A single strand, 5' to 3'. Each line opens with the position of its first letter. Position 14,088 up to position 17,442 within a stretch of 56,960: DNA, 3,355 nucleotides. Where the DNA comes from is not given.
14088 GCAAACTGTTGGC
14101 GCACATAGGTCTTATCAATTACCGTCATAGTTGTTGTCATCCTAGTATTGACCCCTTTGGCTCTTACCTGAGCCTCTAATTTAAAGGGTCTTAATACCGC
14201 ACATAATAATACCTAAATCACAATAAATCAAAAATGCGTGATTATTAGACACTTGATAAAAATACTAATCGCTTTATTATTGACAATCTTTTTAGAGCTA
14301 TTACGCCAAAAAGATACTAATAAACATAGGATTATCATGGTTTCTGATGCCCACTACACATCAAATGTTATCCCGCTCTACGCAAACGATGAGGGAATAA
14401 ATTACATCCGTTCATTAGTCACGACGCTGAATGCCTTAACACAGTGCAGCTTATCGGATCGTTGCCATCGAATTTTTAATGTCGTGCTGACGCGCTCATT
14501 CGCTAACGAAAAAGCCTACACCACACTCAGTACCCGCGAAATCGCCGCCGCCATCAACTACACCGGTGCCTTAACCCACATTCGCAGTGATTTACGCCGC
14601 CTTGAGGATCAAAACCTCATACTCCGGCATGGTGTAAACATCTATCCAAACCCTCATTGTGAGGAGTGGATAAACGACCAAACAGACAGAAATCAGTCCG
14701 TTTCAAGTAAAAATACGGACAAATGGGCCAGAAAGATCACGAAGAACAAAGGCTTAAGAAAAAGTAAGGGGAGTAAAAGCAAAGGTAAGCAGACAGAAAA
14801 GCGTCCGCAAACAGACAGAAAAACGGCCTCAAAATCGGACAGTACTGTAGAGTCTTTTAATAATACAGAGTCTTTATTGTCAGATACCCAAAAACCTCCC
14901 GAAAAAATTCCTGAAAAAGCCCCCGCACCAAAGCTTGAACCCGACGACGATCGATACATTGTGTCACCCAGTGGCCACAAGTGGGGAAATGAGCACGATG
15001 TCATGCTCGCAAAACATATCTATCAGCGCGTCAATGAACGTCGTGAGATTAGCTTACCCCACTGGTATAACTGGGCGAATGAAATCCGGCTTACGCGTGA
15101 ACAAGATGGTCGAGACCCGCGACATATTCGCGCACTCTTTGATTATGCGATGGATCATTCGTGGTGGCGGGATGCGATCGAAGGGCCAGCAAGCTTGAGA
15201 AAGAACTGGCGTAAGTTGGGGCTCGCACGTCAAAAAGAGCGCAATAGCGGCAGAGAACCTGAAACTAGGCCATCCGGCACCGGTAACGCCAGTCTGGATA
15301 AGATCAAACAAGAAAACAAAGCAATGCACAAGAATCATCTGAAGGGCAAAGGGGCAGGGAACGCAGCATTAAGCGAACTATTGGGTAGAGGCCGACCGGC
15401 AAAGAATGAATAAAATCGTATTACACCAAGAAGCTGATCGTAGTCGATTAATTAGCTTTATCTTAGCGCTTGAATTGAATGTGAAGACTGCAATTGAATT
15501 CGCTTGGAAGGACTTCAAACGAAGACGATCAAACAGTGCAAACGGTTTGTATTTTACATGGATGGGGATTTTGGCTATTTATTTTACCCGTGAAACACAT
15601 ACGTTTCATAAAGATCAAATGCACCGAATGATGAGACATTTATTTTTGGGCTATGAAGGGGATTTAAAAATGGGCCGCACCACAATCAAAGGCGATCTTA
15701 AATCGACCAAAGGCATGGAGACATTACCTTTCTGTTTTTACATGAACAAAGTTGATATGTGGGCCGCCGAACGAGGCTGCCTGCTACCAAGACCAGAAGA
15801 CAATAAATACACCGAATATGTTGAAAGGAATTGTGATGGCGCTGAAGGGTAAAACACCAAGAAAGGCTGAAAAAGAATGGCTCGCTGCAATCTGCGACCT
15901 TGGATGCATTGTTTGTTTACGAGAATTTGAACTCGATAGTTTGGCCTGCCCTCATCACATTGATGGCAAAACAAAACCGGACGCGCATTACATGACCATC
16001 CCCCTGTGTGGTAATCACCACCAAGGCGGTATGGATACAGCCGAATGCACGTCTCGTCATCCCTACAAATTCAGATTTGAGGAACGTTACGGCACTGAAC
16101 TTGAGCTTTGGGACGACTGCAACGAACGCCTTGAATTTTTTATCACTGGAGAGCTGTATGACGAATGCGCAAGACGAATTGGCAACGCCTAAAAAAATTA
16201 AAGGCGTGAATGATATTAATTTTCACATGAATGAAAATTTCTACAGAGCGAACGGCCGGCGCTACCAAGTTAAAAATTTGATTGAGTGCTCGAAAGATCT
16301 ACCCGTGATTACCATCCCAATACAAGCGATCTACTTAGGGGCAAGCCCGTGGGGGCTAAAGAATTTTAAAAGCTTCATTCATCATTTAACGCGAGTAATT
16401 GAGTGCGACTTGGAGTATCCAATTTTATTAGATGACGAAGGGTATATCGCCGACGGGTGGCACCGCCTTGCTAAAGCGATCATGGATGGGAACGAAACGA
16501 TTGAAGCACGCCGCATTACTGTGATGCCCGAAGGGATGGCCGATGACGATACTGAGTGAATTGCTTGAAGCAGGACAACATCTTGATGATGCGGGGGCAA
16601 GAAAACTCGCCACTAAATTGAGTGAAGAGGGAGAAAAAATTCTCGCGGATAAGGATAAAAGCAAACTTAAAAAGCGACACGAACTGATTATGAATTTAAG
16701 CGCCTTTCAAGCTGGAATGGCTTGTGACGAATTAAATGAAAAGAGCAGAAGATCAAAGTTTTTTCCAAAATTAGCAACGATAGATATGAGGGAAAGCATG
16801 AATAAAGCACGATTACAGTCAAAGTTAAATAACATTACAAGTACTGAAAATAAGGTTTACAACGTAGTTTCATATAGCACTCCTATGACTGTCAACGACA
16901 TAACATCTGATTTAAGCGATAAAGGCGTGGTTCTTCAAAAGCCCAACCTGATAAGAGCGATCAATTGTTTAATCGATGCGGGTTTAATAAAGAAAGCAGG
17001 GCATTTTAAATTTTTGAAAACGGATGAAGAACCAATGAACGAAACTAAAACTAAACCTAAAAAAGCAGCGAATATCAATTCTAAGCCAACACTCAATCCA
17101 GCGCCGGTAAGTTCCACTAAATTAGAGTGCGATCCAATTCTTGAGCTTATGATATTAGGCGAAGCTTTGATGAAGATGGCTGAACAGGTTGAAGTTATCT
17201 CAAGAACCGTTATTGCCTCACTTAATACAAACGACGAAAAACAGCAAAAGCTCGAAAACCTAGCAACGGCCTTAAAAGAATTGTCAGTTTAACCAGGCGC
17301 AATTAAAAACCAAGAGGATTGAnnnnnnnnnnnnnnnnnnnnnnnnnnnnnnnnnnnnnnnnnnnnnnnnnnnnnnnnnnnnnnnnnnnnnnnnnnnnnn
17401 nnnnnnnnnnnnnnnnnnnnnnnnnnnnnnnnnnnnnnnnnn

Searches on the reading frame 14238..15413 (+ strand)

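Call 5: search_protein_families(library=pfam, proteins=[window:14238-15413:+], max_evalue=0.1)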
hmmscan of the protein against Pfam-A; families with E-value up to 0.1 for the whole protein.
window:14238-15413:+ (391 aa): 2 families
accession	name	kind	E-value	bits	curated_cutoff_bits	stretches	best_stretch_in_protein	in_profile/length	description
PF04492.19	Phage_rep_O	-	0.00049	21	28.7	1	56-144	9-95/95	Bacteriophage replication protein O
PF08220.18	HTH_DeoR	-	0.06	13.5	21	0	95-131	13-47/57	DeoR-like helix-turn-helix domain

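Call 6: search_protein_families(library=phrogs, proteins=[window:14238-15413:+], max_evalue=0.01)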
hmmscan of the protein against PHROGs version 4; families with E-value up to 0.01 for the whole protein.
window:14238-15413:+ (391 aa): 6 families
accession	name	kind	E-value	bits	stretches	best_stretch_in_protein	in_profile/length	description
phrog_277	-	DNA, RNA and nucleotide metabolism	5.6e-29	102.4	1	62-343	35-301/318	replication initiation O-like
phrog_391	-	DNA, RNA and nucleotide metabolism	3.4e-22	80.4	1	173-359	94-295/298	replication initiation O-like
phrog_2357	-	unknown function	2.2e-18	67.4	1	242-339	7-105/124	-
phrog_2514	-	DNA, RNA and nucleotide metabolism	3.8e-17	63.5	1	114-343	77-254/270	DnaD-like helicase loader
phrog_9773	-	DNA, RNA and nucleotide metabolism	1.8e-11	45.3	1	157-331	118-277/288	replication initiation O-like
phrog_4880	-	DNA, RNA and nucleotide metabolism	1.8e-07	31.8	1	169-345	115-274/304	replisome organizer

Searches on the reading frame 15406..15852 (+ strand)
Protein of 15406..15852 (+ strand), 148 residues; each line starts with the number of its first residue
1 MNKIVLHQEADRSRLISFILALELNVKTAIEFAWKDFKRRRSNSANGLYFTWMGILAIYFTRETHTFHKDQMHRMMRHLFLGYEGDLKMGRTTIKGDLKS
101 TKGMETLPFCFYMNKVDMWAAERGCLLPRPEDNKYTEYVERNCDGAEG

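Call 12: search_protein_families(library=phrogs, proteins=[window:15406-15852:+], max_evalue=0.001)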
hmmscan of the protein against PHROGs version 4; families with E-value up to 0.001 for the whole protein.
window:15406-15852:+ (148 aa): 2 families
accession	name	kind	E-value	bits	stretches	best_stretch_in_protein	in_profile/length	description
phrog_72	-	DNA, RNA and nucleotide metabolism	4.5e-19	70.1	1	2-137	10-152/161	NinB/ Orf homologous recombination mediator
phrog_25166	-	unknown function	8.5e-07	30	1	76-137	1-66/73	-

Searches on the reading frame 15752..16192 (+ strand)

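Call 12: search_protein_families(library=phrogs, proteins=[window:15752-16192:+], max_evalue=0.001)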
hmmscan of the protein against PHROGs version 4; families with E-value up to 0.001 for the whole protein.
window:15752-16192:+ (146 aa): 3 families
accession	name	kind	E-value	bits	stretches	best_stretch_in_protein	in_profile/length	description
phrog_1588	-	unknown function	1.7e-24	87.1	1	28-131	15-117/132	-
phrog_2321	-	DNA, RNA and nucleotide metabolism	2.8e-13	51.1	1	29-105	73-148/186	Ref-like RecA filament endonuclease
phrog_35096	-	unknown function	0.00026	22.4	1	68-105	12-48/86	-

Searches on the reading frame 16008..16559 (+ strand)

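Call 12: search_protein_families(library=phrogs, proteins=[window:16008-16559:+], max_evalue=0.001)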
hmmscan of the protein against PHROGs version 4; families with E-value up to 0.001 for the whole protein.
window:16008-16559:+ (183 aa): 1 family
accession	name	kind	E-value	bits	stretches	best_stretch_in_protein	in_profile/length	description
phrog_17560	-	unknown function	3.5e-20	73.5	1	81-174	16-110/119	-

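Call 89: search_protein_families(library=ncbifam, proteins=[window:16008-16559:+], max_evalue=0.01)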
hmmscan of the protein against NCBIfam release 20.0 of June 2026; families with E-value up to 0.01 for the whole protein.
window:16008-16559:+ (183 aa): 0 families

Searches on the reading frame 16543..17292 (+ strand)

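Call 12: search_protein_families(library=phrogs, proteins=[window:16543-17292:+], max_evalue=0.001)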
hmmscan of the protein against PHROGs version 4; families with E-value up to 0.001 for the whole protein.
window:16543-17292:+ (249 aa): 2 families
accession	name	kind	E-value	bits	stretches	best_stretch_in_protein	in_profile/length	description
phrog_4405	-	unknown function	3.7e-12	47.7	1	86-247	1-167/168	-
phrog_16673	-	unknown function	0.00014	22.1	1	51-172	152-261/386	-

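Call 89: search_protein_families(library=ncbifam, proteins=[window:16543-17292:+], max_evalue=0.01)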
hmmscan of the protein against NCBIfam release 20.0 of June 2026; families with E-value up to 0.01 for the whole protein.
window:16543-17292:+ (249 aa): 1 family
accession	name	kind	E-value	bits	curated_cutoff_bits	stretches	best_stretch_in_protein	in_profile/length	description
NF053606.1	Sta1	subfamily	0.0033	17.5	80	0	97-152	17-67/100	Sta1 family transcriptional regulator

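Call 99: search_protein_families(library=pfam, proteins=[window:16543-17292:+], max_evalue=0.001)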
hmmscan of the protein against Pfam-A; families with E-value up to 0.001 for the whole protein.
window:16543-17292:+ (249 aa): 0 families
